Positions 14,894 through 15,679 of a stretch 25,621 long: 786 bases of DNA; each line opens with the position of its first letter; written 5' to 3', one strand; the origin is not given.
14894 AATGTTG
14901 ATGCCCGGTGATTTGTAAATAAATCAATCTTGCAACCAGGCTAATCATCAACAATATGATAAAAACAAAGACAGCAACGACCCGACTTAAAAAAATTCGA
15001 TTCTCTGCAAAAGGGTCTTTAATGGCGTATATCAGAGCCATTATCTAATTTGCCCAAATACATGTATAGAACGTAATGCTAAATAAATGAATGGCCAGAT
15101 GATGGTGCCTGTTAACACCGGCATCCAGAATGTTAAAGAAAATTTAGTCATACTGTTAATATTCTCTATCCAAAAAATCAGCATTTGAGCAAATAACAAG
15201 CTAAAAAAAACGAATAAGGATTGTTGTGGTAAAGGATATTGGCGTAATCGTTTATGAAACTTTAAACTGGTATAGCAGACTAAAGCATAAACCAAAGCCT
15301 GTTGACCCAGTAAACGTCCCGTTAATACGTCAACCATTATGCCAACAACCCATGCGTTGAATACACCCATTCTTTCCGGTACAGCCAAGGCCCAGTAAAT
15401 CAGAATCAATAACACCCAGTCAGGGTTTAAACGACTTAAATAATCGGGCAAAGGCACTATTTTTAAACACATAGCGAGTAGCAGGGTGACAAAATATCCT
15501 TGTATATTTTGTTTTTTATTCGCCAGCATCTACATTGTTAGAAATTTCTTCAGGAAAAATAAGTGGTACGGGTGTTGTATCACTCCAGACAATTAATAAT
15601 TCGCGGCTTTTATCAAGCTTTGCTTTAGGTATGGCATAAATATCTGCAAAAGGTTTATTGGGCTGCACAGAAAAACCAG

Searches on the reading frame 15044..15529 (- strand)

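Call 4: search_protein_families(library=ncbifam, proteins=[window:15044-15529:-])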
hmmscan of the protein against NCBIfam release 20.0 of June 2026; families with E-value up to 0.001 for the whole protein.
window:15044-15529:- (162 aa): 2 families
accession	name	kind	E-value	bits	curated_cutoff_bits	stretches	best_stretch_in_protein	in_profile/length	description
TIGR03426.1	shape_MreD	equivalog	4.4e-33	114.4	34.85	1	13-153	7-153/154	rod shape-determining protein MreD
NF008282.0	PRK11060.1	equivalog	5.4e-28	98.4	205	1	12-156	12-156/162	rod shape-determining protein MreD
